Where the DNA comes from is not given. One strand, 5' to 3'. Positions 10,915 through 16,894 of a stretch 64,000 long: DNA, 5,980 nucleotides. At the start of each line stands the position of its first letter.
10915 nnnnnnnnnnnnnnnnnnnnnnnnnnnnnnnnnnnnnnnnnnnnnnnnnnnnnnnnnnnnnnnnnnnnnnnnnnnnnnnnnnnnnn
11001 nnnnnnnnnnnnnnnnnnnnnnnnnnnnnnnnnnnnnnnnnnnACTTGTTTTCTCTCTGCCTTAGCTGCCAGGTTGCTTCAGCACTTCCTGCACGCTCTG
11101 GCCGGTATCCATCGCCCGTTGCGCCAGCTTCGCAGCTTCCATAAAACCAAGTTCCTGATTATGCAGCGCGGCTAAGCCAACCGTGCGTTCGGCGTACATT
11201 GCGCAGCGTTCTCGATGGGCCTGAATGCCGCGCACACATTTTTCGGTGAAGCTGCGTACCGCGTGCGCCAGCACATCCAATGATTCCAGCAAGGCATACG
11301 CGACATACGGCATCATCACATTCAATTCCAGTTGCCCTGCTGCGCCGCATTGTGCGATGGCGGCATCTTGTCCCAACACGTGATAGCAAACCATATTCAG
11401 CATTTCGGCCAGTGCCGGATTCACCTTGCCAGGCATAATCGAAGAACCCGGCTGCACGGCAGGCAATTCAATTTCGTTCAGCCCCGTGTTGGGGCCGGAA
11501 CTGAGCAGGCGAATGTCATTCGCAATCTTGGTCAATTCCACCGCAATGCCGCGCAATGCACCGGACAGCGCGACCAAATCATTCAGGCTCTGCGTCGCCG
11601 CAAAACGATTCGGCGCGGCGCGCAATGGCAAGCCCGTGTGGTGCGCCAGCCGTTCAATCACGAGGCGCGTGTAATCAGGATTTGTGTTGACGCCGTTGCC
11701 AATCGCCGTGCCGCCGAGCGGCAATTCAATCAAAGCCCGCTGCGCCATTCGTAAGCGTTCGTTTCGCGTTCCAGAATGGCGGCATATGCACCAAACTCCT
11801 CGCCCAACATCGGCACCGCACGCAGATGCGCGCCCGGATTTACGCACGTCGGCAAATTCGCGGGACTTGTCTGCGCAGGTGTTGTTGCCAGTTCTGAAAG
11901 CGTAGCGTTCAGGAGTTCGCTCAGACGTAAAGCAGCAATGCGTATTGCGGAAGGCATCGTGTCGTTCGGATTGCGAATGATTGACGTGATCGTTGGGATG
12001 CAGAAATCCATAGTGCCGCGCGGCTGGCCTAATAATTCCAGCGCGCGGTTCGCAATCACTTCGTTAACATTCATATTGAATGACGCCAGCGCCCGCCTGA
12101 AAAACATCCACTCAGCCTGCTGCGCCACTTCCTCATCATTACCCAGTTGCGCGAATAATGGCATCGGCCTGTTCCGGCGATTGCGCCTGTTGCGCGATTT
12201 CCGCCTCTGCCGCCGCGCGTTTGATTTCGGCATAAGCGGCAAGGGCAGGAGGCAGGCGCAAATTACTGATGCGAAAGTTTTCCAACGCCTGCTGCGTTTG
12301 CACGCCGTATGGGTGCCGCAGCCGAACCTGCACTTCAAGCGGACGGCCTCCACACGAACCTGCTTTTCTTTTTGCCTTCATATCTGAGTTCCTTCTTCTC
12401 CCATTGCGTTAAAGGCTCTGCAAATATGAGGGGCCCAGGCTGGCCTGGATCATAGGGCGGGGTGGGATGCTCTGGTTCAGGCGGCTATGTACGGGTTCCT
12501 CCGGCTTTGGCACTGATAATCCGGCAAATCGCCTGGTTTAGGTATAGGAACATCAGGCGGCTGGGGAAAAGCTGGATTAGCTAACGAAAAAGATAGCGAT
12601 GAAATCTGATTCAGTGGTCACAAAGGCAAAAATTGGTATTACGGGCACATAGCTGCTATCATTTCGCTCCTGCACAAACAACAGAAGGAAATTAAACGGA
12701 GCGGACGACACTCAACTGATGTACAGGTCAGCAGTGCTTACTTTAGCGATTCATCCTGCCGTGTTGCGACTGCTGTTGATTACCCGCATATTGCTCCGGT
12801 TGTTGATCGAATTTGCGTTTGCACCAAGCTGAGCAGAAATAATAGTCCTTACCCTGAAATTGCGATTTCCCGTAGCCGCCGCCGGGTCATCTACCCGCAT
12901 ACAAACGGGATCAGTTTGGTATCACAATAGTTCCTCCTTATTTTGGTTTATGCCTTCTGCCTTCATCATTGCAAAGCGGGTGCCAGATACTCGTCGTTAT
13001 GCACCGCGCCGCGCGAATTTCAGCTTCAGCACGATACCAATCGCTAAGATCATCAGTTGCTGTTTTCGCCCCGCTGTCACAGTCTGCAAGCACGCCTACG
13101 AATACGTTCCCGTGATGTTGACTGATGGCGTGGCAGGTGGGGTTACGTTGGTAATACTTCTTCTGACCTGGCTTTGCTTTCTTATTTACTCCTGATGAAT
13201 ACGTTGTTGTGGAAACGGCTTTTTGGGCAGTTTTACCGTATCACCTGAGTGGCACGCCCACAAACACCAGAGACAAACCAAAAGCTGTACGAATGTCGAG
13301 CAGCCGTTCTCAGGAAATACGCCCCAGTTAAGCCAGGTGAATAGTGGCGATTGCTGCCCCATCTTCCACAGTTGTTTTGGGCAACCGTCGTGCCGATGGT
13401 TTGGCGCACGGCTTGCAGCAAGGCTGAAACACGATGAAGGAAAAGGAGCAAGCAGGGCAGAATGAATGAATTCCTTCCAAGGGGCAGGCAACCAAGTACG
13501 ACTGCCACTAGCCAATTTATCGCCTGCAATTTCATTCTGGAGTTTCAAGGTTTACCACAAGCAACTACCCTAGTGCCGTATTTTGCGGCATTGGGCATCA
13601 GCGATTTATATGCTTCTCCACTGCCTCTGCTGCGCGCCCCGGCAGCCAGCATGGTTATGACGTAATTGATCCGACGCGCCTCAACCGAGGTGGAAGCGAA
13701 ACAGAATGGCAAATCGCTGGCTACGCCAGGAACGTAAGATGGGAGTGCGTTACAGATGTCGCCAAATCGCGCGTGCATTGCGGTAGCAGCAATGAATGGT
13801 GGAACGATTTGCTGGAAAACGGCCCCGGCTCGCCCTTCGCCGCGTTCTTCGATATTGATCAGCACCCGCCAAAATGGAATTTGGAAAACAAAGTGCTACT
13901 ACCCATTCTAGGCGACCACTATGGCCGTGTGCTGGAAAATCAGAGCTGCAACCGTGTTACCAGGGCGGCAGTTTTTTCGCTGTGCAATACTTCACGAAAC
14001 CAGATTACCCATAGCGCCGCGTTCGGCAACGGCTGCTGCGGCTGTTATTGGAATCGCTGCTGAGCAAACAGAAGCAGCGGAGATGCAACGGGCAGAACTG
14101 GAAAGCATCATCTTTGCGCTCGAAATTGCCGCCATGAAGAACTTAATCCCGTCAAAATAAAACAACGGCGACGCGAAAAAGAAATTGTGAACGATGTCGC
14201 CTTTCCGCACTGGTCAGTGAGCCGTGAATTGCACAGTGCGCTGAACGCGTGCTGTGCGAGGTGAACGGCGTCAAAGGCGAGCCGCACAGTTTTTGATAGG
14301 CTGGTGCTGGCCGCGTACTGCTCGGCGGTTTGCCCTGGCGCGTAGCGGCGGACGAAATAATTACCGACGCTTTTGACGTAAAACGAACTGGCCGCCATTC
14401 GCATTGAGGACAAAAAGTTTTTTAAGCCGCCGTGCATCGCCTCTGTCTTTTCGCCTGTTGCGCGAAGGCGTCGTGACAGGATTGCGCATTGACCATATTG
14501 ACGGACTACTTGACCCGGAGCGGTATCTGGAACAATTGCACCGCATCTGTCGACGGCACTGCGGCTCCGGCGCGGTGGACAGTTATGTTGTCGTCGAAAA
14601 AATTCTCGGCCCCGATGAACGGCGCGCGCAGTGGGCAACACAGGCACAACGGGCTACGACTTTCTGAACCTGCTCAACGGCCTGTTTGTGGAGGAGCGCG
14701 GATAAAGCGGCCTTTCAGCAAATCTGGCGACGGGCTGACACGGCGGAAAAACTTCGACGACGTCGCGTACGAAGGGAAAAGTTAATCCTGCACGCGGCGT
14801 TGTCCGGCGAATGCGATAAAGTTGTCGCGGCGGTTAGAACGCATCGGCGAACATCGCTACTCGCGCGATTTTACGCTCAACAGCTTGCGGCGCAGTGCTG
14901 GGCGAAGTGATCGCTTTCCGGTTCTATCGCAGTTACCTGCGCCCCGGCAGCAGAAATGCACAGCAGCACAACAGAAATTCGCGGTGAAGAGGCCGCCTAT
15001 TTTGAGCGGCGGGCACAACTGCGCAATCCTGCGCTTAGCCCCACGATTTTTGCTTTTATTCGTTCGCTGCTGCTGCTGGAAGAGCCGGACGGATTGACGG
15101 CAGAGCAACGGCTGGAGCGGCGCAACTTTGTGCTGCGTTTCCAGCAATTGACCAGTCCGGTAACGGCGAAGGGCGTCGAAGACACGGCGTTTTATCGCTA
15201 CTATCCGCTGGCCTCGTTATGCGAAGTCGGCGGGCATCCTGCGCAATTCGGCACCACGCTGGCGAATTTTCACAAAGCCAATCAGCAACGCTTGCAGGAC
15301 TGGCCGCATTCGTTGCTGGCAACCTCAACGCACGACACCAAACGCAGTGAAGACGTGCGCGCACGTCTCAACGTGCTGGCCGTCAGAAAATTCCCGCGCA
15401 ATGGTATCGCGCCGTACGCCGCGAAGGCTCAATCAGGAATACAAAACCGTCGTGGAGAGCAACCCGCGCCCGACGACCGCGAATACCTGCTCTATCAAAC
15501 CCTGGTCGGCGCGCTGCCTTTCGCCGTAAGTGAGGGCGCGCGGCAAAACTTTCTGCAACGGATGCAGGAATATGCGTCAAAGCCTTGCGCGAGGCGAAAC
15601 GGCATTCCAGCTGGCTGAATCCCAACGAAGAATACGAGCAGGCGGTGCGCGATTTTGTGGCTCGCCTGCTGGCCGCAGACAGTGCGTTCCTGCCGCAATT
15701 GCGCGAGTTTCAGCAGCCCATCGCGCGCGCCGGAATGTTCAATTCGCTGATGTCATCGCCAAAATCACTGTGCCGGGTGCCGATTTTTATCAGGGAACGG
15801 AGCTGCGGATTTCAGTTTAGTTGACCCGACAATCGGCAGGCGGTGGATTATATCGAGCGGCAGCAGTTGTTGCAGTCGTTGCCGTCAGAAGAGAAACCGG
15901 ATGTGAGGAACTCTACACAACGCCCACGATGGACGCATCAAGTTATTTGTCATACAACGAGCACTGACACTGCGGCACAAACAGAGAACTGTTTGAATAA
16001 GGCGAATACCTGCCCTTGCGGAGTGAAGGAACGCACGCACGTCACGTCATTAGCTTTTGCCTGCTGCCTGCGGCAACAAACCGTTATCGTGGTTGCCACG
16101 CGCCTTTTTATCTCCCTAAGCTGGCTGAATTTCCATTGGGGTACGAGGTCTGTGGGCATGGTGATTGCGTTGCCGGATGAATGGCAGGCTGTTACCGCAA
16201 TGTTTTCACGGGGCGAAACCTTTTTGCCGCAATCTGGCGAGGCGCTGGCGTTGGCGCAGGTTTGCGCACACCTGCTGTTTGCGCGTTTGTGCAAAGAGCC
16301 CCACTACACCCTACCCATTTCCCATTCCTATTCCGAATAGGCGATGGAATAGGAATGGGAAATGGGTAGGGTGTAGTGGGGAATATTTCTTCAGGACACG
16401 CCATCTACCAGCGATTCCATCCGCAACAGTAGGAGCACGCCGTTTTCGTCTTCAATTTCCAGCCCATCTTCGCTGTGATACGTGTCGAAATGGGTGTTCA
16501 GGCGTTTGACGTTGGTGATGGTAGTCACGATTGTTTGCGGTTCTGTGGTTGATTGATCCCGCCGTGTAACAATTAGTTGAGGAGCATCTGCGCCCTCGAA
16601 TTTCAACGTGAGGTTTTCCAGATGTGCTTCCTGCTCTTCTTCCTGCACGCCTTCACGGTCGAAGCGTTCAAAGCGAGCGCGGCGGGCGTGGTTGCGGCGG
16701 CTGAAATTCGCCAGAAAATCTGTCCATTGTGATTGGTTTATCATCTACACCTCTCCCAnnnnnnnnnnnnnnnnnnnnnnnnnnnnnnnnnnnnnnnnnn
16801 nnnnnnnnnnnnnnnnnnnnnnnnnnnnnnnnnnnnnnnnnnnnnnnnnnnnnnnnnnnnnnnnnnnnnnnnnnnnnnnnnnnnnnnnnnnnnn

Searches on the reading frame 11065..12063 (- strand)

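Call 7: search_protein_families(library=pfam, proteins=[window:11065-12063:-], max_evalue=0.01)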
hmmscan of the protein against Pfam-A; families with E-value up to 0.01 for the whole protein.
window:11065-12063:- (333 aa): 2 families
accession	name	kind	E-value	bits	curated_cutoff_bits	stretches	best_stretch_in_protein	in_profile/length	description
PF00206.25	Lyase_1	-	1.3e-44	153.4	27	1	21-231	99-312/312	Lyase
PF10415.14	FumaraseC_C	-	0.0012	19.7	32.5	1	302-330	6-34/54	Fumarase C C-terminus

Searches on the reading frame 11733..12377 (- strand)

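Call 7: search_protein_families(library=pfam, proteins=[window:11733-12377:-], max_evalue=0.01)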
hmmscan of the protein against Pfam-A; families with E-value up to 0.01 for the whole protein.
window:11733-12377:- (215 aa): 1 family
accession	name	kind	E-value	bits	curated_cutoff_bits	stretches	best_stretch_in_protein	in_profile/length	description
PF00206.25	Lyase_1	-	2e-05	24.6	27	1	98-207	81-184/312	Lyase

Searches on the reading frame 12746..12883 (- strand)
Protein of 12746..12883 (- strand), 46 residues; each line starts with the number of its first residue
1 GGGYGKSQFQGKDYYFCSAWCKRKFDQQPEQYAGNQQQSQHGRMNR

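Call 47: search_protein_families(library=pfam, proteins=[window:12746-12883:-], max_evalue=1)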
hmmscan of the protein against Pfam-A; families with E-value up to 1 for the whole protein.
seq(46 aa): 5 families
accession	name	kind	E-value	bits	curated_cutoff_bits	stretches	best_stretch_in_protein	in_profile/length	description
PF04945.19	YHS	-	7.8e-10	39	30.3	1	6-35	17-46/47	YHS domain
PF24273.1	TRASH_HVO_1752_C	-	0.017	15.7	27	1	7-31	18-42/47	HVO_1752, C-terminal TRASH domain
PF08394.17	Arc_trans_TRASH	-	0.065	13.8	27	1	10-27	20-37/43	Archaeal TRASH domain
PF23558.1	TPR_P4H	-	0.1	13.2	27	1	4-30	7-33/91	Prolyl 4-hydroxylase peptide-substrate-binding domain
PF06467.20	zf-FCS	-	0.15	12.3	22.4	1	8-25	22-39/39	MYM-type Zinc finger with FCS sequence motif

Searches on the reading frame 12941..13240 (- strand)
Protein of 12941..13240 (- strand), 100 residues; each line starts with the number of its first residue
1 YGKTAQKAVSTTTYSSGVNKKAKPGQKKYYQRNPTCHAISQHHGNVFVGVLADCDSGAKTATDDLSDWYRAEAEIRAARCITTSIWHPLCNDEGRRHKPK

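Call 7: search_protein_families(library=pfam, proteins=[window:12941-13240:-], max_evalue=0.01)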
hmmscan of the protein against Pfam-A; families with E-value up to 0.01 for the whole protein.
window:12941-13240:- (100 aa): 0 families

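Call 47: search_protein_families(library=pfam, proteins=[window:12941-13240:-], max_evalue=1)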
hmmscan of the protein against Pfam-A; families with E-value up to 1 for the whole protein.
seq(100 aa): 1 family
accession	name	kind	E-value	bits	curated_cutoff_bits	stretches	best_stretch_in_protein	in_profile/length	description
PF11154.13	DUF2934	-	0.07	13.2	22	1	64-77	24-37/37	Protein of unknown function (DUF2934)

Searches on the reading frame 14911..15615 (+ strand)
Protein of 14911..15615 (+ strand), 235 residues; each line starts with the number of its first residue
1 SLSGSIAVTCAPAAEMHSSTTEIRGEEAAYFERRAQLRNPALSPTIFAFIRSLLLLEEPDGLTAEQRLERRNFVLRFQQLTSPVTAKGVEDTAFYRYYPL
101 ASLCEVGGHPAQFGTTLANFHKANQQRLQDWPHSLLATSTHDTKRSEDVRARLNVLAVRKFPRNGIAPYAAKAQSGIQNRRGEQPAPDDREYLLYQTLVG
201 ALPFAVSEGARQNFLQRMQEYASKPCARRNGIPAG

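Call 7: search_protein_families(library=pfam, proteins=[window:14911-15615:+], max_evalue=0.01)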
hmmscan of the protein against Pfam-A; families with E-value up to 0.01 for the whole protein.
window:14911-15615:+ (235 aa): 0 families

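Call 37: find_homologous_proteins(query=window:14911-15615:+, max_evalue=1e-20)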
Query window:14911-15615:+ (235 aa): 2236 proteins with E <= 1e-20 among 4737 candidates; the best 120 are listed.
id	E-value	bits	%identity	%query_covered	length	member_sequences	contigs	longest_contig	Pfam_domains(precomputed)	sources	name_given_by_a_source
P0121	4.2e-142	489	100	94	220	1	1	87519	-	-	-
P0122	6.5e-73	263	66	83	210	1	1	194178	-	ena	-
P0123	1.1e-64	236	54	93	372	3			-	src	-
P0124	2.0e-56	209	49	93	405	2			-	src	-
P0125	7.6e-55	204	56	79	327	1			-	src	-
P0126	1.3e-53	200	53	88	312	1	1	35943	-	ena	-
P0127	9.7e-52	194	54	82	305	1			-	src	-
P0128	3.5e-51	192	55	81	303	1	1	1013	-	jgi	jgi:(1->4)-alpha-D-glucan 1-alpha-D-glucosylmutase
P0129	9.5e-51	191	55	77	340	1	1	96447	-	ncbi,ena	-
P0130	1.4e-50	190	51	83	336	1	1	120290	-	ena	-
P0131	1.8e-49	187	49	82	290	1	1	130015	-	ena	-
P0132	6.5e-49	185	55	73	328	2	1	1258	-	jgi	-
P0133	2.5e-48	183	51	81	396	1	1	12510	-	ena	-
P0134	7.1e-48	181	51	82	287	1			-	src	-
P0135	1.1e-47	181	45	93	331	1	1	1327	-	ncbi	-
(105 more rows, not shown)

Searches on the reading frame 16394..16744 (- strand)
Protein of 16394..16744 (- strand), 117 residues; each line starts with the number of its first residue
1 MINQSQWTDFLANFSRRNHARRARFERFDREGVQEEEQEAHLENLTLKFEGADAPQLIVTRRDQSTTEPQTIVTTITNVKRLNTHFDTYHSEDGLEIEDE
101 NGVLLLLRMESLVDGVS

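Call 7: search_protein_families(library=pfam, proteins=[window:16394-16744:-], max_evalue=0.01)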
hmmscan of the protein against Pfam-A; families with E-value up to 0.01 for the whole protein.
window:16394-16744:- (117 aa): 1 family
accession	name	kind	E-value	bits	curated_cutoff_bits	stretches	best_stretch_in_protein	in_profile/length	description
PF17269.7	DUF5335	-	0.002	18.3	27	1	2-74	5-77/110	Family of unknown function (DUF5335)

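Call 35: find_encoding_contigs(protein=window:16394-16744:-, flank=10000, max_places=6)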
Protein window:16394-16744:- (117 aa): 1 contig read that carries it; 1 place shown.
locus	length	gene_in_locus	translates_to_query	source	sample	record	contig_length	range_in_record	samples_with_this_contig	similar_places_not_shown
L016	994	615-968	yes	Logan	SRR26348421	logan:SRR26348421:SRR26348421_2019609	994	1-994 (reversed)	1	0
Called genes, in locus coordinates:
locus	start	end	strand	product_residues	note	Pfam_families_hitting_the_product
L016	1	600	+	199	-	?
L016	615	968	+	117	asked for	-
